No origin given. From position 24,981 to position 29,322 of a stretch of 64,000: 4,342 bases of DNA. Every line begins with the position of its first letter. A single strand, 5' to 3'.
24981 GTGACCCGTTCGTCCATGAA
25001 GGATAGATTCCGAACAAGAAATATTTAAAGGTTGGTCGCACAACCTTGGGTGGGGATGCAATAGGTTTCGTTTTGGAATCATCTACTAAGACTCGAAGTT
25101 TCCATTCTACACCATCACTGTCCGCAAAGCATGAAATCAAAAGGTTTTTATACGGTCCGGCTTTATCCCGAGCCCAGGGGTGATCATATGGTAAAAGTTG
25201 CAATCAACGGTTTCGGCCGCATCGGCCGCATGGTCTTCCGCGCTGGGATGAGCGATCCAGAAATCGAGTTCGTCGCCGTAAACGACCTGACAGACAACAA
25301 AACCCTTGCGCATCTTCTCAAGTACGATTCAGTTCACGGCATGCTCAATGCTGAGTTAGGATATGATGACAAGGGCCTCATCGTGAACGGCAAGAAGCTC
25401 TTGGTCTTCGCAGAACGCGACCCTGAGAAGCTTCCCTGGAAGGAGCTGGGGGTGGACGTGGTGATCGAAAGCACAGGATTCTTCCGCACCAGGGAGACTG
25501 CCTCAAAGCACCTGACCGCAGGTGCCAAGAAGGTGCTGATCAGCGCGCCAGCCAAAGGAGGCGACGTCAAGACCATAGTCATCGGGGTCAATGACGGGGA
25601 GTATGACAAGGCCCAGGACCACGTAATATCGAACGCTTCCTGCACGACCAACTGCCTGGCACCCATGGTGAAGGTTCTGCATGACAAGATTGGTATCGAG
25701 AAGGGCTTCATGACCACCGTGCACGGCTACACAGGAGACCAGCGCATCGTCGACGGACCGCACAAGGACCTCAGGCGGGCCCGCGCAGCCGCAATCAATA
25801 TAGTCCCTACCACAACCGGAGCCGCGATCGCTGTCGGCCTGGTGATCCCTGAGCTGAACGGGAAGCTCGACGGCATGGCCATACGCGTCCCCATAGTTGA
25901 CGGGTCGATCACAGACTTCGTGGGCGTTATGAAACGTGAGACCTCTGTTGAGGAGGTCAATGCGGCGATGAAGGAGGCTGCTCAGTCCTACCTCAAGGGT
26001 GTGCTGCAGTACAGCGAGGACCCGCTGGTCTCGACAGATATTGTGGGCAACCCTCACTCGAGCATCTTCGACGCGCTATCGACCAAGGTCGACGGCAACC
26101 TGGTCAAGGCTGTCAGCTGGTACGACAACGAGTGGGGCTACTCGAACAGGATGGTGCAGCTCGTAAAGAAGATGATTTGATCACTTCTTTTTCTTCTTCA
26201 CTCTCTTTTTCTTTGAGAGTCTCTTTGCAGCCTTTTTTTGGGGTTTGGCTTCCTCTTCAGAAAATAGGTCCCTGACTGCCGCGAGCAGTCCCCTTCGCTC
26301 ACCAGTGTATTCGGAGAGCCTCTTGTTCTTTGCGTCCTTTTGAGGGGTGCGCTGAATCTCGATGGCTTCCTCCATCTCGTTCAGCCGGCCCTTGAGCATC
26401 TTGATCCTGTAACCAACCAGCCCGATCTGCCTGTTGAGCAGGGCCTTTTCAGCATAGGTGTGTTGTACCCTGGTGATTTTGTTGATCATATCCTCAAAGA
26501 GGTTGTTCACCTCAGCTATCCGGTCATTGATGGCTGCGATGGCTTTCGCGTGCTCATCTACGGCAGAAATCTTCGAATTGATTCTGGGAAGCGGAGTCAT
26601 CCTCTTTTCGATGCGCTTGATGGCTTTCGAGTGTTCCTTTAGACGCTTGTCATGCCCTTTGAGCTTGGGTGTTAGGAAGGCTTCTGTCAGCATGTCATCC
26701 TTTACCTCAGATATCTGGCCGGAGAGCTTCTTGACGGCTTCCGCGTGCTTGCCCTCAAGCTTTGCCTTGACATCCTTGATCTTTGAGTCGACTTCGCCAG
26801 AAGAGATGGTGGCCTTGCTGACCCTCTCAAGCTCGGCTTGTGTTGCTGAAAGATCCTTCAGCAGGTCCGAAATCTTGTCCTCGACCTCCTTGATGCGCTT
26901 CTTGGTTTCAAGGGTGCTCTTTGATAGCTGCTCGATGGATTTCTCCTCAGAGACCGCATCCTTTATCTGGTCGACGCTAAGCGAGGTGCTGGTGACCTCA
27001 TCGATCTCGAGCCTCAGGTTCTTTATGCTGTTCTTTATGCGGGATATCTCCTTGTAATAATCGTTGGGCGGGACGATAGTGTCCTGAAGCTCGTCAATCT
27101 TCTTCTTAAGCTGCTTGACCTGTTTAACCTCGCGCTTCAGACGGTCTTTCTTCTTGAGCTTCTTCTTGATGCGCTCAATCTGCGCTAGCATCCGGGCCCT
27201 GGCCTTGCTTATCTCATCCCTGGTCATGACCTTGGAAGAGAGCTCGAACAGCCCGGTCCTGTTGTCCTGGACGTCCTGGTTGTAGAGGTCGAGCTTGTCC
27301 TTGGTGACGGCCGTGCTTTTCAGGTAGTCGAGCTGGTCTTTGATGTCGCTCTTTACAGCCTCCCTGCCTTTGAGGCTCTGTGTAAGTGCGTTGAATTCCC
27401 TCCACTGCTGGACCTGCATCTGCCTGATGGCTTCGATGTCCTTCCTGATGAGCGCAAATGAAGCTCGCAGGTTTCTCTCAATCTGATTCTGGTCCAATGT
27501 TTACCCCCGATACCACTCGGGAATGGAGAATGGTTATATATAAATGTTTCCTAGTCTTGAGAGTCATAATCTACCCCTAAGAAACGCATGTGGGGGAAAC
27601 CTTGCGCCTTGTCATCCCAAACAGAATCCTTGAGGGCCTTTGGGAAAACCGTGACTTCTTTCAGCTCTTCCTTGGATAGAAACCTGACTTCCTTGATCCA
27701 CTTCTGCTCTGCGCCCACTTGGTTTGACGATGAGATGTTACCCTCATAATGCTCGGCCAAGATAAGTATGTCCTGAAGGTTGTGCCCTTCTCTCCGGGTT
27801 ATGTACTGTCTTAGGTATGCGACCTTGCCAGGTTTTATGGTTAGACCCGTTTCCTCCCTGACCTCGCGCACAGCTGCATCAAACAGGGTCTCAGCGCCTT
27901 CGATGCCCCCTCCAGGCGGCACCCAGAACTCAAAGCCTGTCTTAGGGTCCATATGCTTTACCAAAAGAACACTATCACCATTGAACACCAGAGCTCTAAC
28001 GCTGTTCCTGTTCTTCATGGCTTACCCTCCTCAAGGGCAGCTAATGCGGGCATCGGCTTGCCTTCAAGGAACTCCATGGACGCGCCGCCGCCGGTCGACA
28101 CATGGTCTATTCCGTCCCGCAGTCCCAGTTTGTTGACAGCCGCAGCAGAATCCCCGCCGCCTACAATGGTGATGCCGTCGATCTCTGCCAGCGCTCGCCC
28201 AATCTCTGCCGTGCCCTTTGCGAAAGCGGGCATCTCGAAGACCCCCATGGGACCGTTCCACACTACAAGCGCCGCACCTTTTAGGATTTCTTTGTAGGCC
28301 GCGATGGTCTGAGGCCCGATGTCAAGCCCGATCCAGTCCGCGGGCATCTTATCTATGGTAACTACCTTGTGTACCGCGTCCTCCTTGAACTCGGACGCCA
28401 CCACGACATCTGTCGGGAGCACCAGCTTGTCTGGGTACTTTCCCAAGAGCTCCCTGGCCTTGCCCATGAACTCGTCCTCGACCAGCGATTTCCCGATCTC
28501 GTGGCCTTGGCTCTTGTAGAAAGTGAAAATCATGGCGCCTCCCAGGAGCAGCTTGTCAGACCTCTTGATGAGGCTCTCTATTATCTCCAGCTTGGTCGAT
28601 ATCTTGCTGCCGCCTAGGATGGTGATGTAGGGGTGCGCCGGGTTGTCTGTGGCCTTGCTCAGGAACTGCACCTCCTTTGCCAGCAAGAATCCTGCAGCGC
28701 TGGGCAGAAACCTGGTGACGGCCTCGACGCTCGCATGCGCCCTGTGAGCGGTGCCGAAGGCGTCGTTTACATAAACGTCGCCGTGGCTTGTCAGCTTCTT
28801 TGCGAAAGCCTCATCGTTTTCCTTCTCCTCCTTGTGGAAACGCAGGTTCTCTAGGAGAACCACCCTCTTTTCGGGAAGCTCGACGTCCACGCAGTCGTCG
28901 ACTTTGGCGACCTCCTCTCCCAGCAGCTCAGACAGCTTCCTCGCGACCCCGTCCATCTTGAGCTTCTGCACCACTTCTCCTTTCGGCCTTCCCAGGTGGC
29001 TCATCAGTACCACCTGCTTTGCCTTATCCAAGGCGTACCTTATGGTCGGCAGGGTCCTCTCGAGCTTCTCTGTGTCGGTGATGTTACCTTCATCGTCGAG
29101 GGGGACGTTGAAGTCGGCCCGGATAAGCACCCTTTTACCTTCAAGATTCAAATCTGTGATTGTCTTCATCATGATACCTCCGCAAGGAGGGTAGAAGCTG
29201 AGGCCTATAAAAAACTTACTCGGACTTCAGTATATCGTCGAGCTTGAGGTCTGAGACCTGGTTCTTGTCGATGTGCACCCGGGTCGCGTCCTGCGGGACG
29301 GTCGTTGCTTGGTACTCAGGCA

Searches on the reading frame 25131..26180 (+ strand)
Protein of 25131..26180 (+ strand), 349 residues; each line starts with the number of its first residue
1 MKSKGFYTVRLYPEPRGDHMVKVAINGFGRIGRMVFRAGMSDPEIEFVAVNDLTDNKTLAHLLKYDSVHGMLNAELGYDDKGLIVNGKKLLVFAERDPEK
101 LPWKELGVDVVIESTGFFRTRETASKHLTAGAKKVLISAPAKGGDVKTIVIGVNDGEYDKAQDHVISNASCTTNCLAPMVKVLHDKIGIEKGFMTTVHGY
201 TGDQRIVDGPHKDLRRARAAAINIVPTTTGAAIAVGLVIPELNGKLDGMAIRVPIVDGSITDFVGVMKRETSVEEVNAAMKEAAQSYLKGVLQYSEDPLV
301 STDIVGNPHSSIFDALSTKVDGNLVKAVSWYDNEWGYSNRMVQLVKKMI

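Call 82: search_protein_families(library=pfam, proteins=[window:25131-26180:+], max_evalue=0.001)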
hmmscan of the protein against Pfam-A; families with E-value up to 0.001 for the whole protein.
window:25131-26180:+ (349 aa): 2 families
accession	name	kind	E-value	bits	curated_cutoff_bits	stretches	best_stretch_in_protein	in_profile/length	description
PF02800.25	Gp_dh_C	-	1.8e-66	223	24.4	1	176-331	1-158/158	Glyceraldehyde 3-phosphate dehydrogenase, C-terminal domain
PF00044.30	Gp_dh_N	-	6e-41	139.3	31.7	1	21-120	1-100/101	Glyceraldehyde 3-phosphate dehydrogenase, NAD binding domain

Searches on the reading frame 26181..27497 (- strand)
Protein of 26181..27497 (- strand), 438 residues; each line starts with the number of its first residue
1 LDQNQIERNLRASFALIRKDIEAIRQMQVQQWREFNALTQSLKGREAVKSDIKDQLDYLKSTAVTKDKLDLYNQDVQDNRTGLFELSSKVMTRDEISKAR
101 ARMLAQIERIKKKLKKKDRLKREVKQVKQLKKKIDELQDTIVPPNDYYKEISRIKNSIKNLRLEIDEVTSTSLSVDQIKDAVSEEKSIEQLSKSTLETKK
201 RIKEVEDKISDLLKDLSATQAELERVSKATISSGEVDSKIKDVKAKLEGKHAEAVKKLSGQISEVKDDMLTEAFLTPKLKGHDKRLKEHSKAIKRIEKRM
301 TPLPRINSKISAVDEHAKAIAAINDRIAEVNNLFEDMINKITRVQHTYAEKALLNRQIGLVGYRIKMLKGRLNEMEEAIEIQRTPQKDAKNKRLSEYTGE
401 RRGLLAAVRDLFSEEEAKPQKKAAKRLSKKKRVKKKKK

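Call 45: search_protein_families(library=ncbifam, proteins=[window:26181-27497:-], max_evalue=0.00001)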
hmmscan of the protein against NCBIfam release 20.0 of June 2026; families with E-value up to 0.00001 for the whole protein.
window:26181-27497:- (438 aa): 1 family
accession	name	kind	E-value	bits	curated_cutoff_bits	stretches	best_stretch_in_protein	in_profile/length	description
NF045487.1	ASRP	equivalog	1.7e-07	30.2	300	0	9-269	222-491/593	archaea-specific SMC-related protein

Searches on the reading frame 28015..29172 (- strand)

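Call 82: search_protein_families(library=pfam, proteins=[window:28015-29172:-], max_evalue=0.001)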
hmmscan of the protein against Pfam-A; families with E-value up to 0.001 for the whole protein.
window:28015-29172:- (385 aa): 1 family
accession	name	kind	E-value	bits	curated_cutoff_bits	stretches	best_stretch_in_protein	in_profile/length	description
PF00162.24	PGK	-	8.1e-150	499.5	27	1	5-372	1-379/379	Phosphoglycerate kinase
